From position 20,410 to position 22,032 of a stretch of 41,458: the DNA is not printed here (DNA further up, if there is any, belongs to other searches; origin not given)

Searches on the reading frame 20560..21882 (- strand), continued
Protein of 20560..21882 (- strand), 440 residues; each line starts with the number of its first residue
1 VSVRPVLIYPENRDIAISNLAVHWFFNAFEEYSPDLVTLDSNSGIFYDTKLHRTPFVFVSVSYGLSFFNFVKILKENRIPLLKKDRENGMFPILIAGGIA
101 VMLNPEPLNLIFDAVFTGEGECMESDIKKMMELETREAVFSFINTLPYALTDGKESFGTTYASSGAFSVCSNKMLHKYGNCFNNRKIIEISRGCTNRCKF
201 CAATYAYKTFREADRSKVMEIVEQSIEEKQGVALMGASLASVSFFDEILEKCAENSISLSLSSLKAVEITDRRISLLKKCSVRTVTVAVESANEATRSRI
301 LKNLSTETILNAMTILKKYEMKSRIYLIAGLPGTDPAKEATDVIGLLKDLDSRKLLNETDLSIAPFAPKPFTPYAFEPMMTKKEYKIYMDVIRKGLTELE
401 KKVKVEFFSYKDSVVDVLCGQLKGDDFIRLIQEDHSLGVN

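Call 15: find_encoding_contigs(protein=P0013, flank=8000, max_places=1)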
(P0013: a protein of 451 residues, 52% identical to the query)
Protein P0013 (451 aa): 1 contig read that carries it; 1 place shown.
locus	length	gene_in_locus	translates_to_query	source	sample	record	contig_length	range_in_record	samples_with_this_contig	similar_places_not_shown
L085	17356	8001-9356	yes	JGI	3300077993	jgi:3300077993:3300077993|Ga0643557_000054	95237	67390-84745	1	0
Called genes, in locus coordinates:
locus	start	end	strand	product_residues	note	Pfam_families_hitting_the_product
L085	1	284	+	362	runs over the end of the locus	PF01098:FTSW_RODA_SPOVE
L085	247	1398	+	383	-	PF03033:Glyco_transf_28, PF04101:Glyco_tran_28_C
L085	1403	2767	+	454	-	PF01225:Mur_ligase, PF08245:Mur_ligase_M (faint), PF02875:Mur_ligase_C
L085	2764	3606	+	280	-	PF01565:FAD_binding_4 (weak), PF02873:MurB_C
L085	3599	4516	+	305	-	PF01820:Dala_Dala_lig_N, PF07478:Dala_Dala_lig_C, PF13535:ATP-grasp_4 (weak)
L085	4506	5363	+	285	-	PF08478:POTRA_1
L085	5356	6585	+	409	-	PF02491:SHS2_FTSA, PF11104:PilM_2 (weak), PF06277:EutA (weak), PF06723:MreB_Mbl, PF14450:FtsA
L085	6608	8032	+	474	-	PF00091:Tubulin, PF12327:FtsZ_C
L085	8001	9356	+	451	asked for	PF19864:Radical_SAM_N2, PF04055:Radical_SAM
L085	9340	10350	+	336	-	PF01012:ETF, PF00766:ETF_alpha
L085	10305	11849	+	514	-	PF01565:FAD_binding_4, PF02913:FAD-oxidase_C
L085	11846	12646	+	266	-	PF01012:ETF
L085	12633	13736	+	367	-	PF01041:DegT_DnrJ_EryC1, PF01053:Cys_Met_Meta_PP (weak), PF01212:Beta_elim_lyase (weak)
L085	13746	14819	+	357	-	PF13439:Glyco_transf_4, PF13524:Glyco_trans_1_2 (faint), PF20706:GT4-conflict, PF00534:Glycos_transf_1, PF13692:Glyco_trans_1_4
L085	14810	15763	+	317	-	PF02522:Antibiotic_NAT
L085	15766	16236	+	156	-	PF19315:MC_hydratase, PF01575:MaoC_dehydratas, PF13452:FAS1_DH_region (weak)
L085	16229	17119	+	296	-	PF03328:HpcH_HpaI, PF15617:C-C_Bond_Lyase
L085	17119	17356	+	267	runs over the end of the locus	PF03328:HpcH_HpaI, PF15617:C-C_Bond_Lyase (weak)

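Call 16: find_encoding_contigs(protein=P0016, flank=8000, max_places=1)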
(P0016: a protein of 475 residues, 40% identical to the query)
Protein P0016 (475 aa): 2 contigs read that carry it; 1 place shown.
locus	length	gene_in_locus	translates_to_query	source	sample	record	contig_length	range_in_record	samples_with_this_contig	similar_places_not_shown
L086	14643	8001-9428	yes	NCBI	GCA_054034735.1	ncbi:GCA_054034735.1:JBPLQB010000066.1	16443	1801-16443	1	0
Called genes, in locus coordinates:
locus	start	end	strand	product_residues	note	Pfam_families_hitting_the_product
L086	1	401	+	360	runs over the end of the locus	PF01098:FTSW_RODA_SPOVE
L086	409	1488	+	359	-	PF03033:Glyco_transf_28, PF04101:Glyco_tran_28_C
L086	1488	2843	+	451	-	PF01225:Mur_ligase, PF08245:Mur_ligase_M (weak), PF02875:Mur_ligase_C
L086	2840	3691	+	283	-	PF01565:FAD_binding_4 (weak), PF02873:MurB_C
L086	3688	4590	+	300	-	PF01820:Dala_Dala_lig_N, PF07478:Dala_Dala_lig_C, PF02655:ATP-grasp_3 (weak), PF08443:RimK (weak), PF02222:ATP-grasp (weak), PF13535:ATP-grasp_4 (faint)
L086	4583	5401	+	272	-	PF08478:POTRA_1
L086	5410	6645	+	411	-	PF11104:PilM_2 (faint), PF02491:SHS2_FTSA, PF06723:MreB_Mbl, PF14450:FtsA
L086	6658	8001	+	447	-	PF00091:Tubulin, PF12327:FtsZ_C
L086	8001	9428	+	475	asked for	PF19864:Radical_SAM_N2, PF04055:Radical_SAM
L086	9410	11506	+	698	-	PF09371:Tex_N, PF22706:Tex_central_region, PF14639:YqgF (weak), PF16921:Tex_YqgF, PF14635:HHH_7, PF12836:HHH_3, PF17674:HHH_9, PF00575:S1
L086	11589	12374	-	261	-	PF04338:DUF481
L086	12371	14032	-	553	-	PF02554:CstA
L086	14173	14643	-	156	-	?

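Call 17: find_encoding_contigs(protein=P0019, flank=8000, max_places=1)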
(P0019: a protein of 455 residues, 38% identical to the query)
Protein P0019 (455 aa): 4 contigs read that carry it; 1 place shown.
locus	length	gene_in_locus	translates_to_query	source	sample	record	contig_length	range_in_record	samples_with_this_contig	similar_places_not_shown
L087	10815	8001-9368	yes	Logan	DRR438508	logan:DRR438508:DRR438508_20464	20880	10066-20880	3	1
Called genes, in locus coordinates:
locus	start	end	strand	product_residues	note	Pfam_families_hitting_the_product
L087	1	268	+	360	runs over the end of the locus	PF01098:FTSW_RODA_SPOVE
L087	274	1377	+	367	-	PF03033:Glyco_transf_28, PF04101:Glyco_tran_28_C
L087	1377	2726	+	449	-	PF01225:Mur_ligase, PF02875:Mur_ligase_C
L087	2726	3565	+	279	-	PF01565:FAD_binding_4, PF02873:MurB_C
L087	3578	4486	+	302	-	PF01820:Dala_Dala_lig_N, PF02786:CPSase_L_D2, PF07478:Dala_Dala_lig_C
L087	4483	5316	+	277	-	PF08478:POTRA_1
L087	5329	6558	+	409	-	PF02491:SHS2_FTSA, PF06277:EutA, PF11104:PilM_2 (weak), PF06723:MreB_Mbl, PF14450:FtsA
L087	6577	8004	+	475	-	PF00091:Tubulin, PF12327:FtsZ_C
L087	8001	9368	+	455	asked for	PF19864:Radical_SAM_N2, PF04055:Radical_SAM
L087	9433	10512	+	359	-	-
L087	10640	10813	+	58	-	?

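Call 25: search_solved_structures(query=A1, max_evalue=0.01)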
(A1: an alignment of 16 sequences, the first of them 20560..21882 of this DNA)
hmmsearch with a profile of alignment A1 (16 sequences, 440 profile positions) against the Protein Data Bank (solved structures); distinct sequences matched with E-value up to 0.01: 7.
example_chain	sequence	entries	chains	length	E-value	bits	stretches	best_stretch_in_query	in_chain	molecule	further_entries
9ccb_A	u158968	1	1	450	1.1e-11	47.7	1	178-350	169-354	Radical SAM core domain-containing protein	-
6fd2_B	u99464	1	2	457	8.5e-06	28.3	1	263-352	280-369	Putative apramycin biosynthetic oxidoreductase 4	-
5ul2_A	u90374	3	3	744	1.1e-05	27.9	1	93-231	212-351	OxsB protein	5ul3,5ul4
7o1o_A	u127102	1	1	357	0.0086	18.4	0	137-378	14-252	[FeFe] hydrogenase maturase subunit HydE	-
5few_A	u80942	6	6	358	0.0087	18.4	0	137-378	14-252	[FeFe] hydrogenase maturase subunit HydE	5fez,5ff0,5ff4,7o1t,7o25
8qmk_A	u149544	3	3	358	0.0087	18.4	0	137-378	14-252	[FeFe] hydrogenase maturase subunit HydE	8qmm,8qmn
4jy8_A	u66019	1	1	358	0.0088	18.3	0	137-378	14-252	FEFE-HYDROGENASE MATURASE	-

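Call 36: predict_structure(alignment_id=A1)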
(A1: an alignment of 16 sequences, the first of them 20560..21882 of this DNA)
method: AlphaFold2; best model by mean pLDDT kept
length: 440 residues; sequences in the alignment: 16
mean_pLDDT: 93.1   pTM: 0.90
mean pLDDT of the five models: 93.1, 92.3, 92.0, 91.7, 91.3
residues with pLDDT >= 90: 386; 70-90: 45; 50-70: 3; < 50: 6
segments of 3 or more residues with pLDDT < 50: 435-440
pLDDT, mean of each block of 10 residues (from residue 1): 86 95 97 96 94 93 93 95 91 94 93 96 96 94 96 89 94 95 95 89 85 97 97 93 97 97 89 97 93 94 93 97 96 94 98 95 94 92 97 96 95 92 94 55
secondary structure, 60 per line:
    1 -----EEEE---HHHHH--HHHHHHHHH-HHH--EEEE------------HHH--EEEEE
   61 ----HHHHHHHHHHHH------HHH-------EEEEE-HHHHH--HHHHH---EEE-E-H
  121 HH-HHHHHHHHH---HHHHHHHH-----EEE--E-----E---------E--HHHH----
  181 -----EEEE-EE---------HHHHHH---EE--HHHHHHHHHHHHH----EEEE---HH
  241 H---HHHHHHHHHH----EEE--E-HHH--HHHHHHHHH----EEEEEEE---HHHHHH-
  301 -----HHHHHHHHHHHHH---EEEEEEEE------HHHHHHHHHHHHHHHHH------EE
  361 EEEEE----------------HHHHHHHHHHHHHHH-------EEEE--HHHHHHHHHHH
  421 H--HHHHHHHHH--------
elements in order: E6-9 H13-17 H20-28 E35-38 E56-60 H65-76 E93-97 H99-103 H106-110 E114-116 H124-132 H136-143 E149-151 H173-176 E186-189 H202-207 H215-227 E232-235 H245-254 E259-261 H271-279 E284-290 H294-299 H306-318 E322-329 H336-352 E359-365 H382-396 E404-407 H410-421 H424-432

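Call 40: fold_search(model_id=the predicted structure, library=pdb)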
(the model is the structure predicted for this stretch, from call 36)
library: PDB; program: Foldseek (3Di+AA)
matches with E <= 10: 1532; with E <= 0.001: 112
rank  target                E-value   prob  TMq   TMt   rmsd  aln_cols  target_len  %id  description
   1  9ccb                  3.4e-15  1.00  0.62  0.65   7.1       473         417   15  X-ray crystal structure of methyl-coenzyme M reductase glutamine methylase (MgmA) from Methanothermobacter marburgensis  (released 2025-01-01)
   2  9a6d_A                2.2e-12  1.00  0.57  0.56   7.2       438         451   13  Integrative model of MTAB-YVFG by crosslinking MS and deep learning (released 2024-09-18)
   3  6wtf_B                5.5e-11  1.00  0.57  0.48   8.6       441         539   14  Structure of radical S-adenosylmethionine methyltransferase, TsrM, from Kitasatospora setae with tryptophan substrate  (released 2020-12-23)
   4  6wte_B                5.5e-11  1.00  0.56  0.48   8.5       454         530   13  Structure of radical S-adenosylmethionine methyltransferase, TsrM, from Kitasatospora setae with cobalamin and [4Fe-4S (released 2020-12-23)
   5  6fd2_A                5.5e-11  1.00  0.59  0.57  11.6       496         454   12  Radical SAM 1,2-diol dehydratase AprD4 in complex with its substrate paromamine (released 2018-01-17)
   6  9n1c                  7.8e-11  1.00  0.61  0.45   5.0       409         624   14  Crystal structure of CysS from Corallococcus sp. CA054B with 5'-deoxyadenosine, methionine, and pantetheinylated 3-ethox (released 2026-01-28)
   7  9n1d                  7.8e-11  1.00  0.59  0.44   5.5       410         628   15  Crystal structure of CysS from Corallococcus sp. CA054B with 5'-deoxyadenosine and methionine bound (released 2026-01-28)
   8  6wte_A                8.2e-11  1.00  0.57  0.46   7.4       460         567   14  Structure of radical S-adenosylmethionine methyltransferase, TsrM, from Kitasatospora setae with cobalamin and [4Fe-4S (released 2020-12-23)
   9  6wtf_A                1.2e-10  1.00  0.59  0.49   6.3       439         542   15  Structure of radical S-adenosylmethionine methyltransferase, TsrM, from Kitasatospora setae with tryptophan substrate  (released 2020-12-23)
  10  9n1b                  3.1e-10  1.00  0.59  0.43   5.4       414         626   14  Crystal structure of CysS from Corallococcus sp. CA054B with 5'-deoxyadenosine, methionine, and pantetheinylated 3-metho (released 2026-01-28)
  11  6fd2_B                7.0e-10  1.00  0.56  0.54  12.2       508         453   12  Radical SAM 1,2-diol dehydratase AprD4 in complex with its substrate paromamine (released 2018-01-17)
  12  7kdy_A                2.0e-09  1.00  0.59  0.41   5.8       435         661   16  Crystal structure of Streptomyces tokunonesis TokK with hydroxycobalamin, 5'-deoxyadenosine, methionine, and (2R)-pant (released 2022-01-12)
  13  7mjx_A                3.1e-09  1.00  0.53  0.52   7.7       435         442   11  MiaB in the complex with 5'-deoxyadenosine, methionine and RNA (released 2021-09-15)
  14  7mjv_A                4.4e-09  1.00  0.58  0.57   5.8       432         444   11  MiaB in the complex with s-adenosylmethionine and RNA (released 2021-09-15)
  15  7mjz                  6.3e-09  1.00  0.56  0.56   8.1       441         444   12  The structure of MiaB with pentasulfide bridge (released 2021-09-15)
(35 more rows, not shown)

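Call 42: list_cluster_members(proteins=[P0011, P0012, P0016, P0018, P0022, P0033, P0037, P0049, P0053, P0025])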
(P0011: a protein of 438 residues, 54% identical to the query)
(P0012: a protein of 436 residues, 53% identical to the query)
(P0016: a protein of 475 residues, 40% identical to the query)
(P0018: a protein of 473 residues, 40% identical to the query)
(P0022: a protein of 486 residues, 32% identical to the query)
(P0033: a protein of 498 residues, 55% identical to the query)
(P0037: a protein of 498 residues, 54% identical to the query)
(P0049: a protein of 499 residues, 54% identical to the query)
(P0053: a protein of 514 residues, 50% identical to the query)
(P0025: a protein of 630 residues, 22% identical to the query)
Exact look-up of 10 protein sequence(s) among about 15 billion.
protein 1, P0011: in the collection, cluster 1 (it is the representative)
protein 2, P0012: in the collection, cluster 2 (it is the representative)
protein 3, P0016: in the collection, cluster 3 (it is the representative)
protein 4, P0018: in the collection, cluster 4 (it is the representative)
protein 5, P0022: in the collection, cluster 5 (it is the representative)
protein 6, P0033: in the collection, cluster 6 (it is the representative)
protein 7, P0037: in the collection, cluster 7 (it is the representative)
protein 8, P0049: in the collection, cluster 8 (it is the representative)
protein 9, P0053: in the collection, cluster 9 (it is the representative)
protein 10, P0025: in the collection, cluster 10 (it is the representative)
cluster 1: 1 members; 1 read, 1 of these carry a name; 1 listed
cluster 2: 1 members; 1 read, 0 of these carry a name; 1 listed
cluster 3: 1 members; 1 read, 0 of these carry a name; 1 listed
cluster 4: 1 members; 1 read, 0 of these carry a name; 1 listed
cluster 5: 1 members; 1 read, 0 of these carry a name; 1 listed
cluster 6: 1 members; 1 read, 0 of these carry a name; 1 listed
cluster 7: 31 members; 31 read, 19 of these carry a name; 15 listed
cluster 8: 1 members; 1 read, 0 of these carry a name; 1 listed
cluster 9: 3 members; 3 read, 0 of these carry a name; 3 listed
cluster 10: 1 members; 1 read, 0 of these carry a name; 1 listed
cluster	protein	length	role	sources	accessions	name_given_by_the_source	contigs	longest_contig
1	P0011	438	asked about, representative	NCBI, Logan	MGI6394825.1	MAG: B12-binding domain-containing radical SAM protein [bacterium]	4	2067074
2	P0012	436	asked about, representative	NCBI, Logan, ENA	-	-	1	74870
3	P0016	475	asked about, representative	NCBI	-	-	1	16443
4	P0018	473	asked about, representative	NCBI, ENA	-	-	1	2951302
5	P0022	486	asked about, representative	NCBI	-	-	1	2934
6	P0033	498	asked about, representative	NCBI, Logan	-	-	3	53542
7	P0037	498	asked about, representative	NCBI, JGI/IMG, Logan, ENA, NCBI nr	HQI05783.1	MAG TPA: FAD-binding oxidoreductase [bacterium] | FAD-binding oxidoreductase [bacterium]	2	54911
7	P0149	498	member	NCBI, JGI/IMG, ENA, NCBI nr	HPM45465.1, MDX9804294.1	MAG TPA: FAD-binding oxidoreductase [bacterium] | D-lactate dehydrogenase (cytochrome) | FAD-binding oxidoreductase [bacterium]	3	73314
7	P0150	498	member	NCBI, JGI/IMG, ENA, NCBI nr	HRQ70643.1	MAG TPA: FAD-binding oxidoreductase [bacterium] | FAD-binding oxidoreductase [bacterium]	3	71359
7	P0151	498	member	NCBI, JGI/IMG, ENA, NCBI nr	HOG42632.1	MAG TPA: FAD-binding oxidoreductase [bacterium] | FAD-binding oxidoreductase [bacterium]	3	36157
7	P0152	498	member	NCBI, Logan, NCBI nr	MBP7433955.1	FAD-binding oxidoreductase [bacterium]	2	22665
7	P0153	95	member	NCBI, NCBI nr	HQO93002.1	MAG TPA: FAD-binding protein, partial [bacterium] | FAD-binding protein [bacterium]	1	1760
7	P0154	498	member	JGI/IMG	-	D-lactate dehydrogenase (cytochrome)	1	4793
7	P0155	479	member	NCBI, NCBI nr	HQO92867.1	MAG TPA: FAD-binding oxidoreductase, partial [bacterium] | FAD-binding oxidoreductase [bacterium]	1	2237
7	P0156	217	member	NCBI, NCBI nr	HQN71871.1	MAG TPA: FAD-linked oxidase C-terminal domain-containing protein, partial [bacterium] | FAD-linked oxidase C-terminal domain-containing protein [bacterium]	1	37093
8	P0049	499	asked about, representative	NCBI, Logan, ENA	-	-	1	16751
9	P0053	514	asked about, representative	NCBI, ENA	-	-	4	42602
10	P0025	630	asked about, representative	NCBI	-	-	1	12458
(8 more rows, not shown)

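Call 60: search_protein_families(library=pfam, proteins=[L001:19005-20693:+], max_evalue=0.1)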
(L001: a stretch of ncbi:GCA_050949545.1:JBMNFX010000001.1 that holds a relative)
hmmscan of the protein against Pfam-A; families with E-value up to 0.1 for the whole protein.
L001:19005-20693:+ (562 aa): 1 family
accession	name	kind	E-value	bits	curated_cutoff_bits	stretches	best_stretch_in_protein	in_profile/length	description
PF02310.24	B12-binding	-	7.4e-06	26.2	32.1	1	6-124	2-120/121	B12 binding domain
